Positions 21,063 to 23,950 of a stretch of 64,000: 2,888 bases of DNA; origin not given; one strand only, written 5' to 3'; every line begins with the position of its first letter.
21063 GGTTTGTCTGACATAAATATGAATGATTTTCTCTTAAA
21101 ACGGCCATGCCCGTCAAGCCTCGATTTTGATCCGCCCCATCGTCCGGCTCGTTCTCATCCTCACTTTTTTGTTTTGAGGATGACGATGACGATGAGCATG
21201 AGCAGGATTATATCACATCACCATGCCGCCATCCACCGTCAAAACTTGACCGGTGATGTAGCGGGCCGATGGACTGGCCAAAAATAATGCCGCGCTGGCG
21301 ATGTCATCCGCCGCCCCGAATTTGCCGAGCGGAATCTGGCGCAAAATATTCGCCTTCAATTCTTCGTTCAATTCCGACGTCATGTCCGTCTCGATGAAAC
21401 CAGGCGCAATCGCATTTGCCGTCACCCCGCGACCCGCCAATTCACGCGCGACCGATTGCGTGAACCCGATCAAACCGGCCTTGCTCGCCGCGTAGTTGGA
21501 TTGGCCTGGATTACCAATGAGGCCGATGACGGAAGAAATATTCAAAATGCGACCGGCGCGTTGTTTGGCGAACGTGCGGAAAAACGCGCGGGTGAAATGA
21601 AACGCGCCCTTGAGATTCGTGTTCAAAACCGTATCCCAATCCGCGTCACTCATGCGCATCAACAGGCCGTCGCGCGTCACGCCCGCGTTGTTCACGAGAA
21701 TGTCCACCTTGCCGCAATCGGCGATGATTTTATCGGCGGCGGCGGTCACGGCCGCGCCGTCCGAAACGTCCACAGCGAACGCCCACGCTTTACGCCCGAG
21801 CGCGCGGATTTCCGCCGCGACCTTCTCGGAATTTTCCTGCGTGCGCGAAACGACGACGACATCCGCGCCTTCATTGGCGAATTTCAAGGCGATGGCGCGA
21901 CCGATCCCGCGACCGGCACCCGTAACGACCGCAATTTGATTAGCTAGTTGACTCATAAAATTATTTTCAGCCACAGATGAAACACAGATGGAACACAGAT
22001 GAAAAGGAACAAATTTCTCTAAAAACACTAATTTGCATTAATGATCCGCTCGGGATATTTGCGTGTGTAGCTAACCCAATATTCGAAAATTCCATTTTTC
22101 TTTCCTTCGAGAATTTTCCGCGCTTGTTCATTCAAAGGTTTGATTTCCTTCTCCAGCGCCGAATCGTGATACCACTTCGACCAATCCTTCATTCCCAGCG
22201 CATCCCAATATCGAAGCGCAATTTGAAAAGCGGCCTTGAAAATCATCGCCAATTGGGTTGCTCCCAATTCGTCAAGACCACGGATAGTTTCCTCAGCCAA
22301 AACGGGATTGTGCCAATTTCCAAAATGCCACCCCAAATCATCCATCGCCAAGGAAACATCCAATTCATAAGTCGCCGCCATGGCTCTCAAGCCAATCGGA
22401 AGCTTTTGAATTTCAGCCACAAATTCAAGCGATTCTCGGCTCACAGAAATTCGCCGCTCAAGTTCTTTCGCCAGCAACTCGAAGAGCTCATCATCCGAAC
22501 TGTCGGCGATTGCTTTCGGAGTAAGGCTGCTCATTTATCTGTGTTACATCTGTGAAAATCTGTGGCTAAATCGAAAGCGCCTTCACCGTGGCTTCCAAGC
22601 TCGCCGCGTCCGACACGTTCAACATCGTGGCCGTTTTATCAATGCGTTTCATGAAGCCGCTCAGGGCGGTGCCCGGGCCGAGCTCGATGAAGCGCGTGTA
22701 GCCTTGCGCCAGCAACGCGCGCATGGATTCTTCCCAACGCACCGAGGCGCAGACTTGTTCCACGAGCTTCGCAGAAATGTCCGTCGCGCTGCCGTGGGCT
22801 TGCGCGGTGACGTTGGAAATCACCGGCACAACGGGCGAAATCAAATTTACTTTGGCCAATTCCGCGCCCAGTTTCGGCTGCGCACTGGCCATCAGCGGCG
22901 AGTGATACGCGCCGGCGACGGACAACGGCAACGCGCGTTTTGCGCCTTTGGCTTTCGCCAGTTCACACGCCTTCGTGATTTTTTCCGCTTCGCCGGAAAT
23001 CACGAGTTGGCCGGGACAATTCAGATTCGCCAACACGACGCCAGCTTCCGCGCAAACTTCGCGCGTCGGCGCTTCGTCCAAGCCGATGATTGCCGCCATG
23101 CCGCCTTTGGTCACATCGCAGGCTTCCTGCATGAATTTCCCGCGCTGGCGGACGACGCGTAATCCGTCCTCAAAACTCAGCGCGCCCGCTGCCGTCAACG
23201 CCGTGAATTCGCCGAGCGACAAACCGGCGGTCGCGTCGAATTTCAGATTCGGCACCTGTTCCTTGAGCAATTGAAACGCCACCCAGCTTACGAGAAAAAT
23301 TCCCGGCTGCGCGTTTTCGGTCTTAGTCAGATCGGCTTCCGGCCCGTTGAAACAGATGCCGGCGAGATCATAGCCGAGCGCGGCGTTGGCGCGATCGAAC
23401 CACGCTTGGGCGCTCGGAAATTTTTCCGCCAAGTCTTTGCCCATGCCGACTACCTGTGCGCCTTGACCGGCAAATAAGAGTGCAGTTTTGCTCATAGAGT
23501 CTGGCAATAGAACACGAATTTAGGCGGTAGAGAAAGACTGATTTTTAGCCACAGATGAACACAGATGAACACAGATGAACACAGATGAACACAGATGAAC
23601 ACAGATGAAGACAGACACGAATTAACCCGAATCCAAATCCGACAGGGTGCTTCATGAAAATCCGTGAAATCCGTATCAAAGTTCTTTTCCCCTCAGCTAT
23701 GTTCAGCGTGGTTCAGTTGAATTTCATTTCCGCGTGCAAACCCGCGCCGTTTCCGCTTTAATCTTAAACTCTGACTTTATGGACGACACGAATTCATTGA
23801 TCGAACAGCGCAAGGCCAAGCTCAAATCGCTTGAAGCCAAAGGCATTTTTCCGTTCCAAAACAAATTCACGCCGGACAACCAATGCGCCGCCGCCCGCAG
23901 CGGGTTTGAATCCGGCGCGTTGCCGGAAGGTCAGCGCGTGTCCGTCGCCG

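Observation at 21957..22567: Extra ORF inserted in the fabD-fabG-acpP-fabF operon, bracketed by about 31-bp imperfect inverted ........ repeats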

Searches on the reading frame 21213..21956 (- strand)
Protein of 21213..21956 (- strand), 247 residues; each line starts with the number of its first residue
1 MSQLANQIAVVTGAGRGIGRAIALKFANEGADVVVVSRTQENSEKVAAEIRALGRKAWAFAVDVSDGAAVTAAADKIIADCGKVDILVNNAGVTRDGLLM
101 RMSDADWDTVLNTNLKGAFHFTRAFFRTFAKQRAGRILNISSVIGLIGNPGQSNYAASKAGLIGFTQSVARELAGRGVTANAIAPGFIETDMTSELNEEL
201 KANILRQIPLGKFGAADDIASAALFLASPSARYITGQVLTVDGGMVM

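Call 9: search_protein_families(library=pfam, proteins=[window:21213-21956:-], max_evalue=1)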
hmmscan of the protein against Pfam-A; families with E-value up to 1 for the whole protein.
window:21213-21956:- (247 aa): 14 families
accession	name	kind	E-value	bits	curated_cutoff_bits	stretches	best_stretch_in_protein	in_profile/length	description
PF13561.12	adh_short_C2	-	3.9e-68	230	27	1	13-245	1-235/236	Enoyl-(Acyl carrier protein) reductase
PF00106.31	adh_short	-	3.4e-67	226.1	26.6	1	7-199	1-193/195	short chain dehydrogenase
PF08659.16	KR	-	9.5e-25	88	22.6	1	10-186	4-176/180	KR domain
PF03435.24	Sacchrp_dh_NADP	-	0.00022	22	25.1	1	10-102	2-87/129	Saccharopine dehydrogenase NADP binding domain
PF01370.27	Epimerase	-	0.00024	21.1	20.9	1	10-142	2-115/240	NAD dependent epimerase/dehydratase family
PF03807.23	F420_oxidored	-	0.0004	21.4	21.6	1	8-62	2-46/94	NADP oxidoreductase coenzyme F420-dependent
PF01488.26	Shikimate_DH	-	0.0007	20.1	24.3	1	3-91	9-93/138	Shikimate / quinate 5-dehydrogenase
PF02737.24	3HCDH_N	-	0.0014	19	22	1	10-53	3-45/180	3-hydroxyacyl-CoA dehydrogenase, NAD binding domain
PF13241.12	NAD_binding_7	-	0.0017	19.3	22.1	1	2-95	3-96/104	Putative NAD(P)-binding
PF03446.21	NAD_binding_2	-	0.037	14.5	21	1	18-77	10-52/161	NAD binding domain of 6-phosphogluconate dehydrogenase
PF02882.25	THF_DHG_CYH_C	-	0.037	13.8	27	1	3-70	33-104/160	Tetrahydrofolate dehydrogenase/cyclohydrolase, NAD(P)-binding domain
PF02826.25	2-Hacid_dh_C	-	0.044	13.6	25.1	1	3-48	33-77/178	D-isomer specific 2-hydroxyacid dehydrogenase, NAD binding domain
PF22245.3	G7C_C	-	0.088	12.9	26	1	25-90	100-165/180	Tailspike protein, C-terminal domain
PF00478.31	IMPDH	-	0.26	10.7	25.6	1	23-82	109-166/345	IMP dehydrogenase / GMP reductase domain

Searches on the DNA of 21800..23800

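Call 25: search_rna_families(source=window, start=21800, end=23800, threshold=evalue, max_evalue=10, show_alignments=3)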
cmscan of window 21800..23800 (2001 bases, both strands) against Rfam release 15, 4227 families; matches with E-value up to 10: 5.
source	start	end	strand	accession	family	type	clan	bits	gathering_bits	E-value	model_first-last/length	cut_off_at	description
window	22400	22424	-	RF01113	BMV3_UPD-PK3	Cis-reg;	-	20.9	36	4.7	1-23/23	no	Pseudoknot of upstream pseudoknot domain (UPD) of the 3'UTR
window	22272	22369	-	RF00815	mir-244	Gene; miRNA;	-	17.6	62.5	3.2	1-94/94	no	mir-244 microRNA precursor family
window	22924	22981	-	RF01051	c-di-GMP-I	Cis-reg; riboswitch;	CL00126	16.1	35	5.2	1-87/87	no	c-di-GMP-I riboswitch aptamer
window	23634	23695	+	RF01952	SOX2OT_exon2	Gene; lncRNA;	-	13.5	45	5.6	1-69/69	no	SOX2 overlapping transcript exon 2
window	22228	22279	-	RF01123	sR35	Gene; snRNA; snoRNA; CD-box;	-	13.3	60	3.8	1-57/57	no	Small nucleolar RNA sR35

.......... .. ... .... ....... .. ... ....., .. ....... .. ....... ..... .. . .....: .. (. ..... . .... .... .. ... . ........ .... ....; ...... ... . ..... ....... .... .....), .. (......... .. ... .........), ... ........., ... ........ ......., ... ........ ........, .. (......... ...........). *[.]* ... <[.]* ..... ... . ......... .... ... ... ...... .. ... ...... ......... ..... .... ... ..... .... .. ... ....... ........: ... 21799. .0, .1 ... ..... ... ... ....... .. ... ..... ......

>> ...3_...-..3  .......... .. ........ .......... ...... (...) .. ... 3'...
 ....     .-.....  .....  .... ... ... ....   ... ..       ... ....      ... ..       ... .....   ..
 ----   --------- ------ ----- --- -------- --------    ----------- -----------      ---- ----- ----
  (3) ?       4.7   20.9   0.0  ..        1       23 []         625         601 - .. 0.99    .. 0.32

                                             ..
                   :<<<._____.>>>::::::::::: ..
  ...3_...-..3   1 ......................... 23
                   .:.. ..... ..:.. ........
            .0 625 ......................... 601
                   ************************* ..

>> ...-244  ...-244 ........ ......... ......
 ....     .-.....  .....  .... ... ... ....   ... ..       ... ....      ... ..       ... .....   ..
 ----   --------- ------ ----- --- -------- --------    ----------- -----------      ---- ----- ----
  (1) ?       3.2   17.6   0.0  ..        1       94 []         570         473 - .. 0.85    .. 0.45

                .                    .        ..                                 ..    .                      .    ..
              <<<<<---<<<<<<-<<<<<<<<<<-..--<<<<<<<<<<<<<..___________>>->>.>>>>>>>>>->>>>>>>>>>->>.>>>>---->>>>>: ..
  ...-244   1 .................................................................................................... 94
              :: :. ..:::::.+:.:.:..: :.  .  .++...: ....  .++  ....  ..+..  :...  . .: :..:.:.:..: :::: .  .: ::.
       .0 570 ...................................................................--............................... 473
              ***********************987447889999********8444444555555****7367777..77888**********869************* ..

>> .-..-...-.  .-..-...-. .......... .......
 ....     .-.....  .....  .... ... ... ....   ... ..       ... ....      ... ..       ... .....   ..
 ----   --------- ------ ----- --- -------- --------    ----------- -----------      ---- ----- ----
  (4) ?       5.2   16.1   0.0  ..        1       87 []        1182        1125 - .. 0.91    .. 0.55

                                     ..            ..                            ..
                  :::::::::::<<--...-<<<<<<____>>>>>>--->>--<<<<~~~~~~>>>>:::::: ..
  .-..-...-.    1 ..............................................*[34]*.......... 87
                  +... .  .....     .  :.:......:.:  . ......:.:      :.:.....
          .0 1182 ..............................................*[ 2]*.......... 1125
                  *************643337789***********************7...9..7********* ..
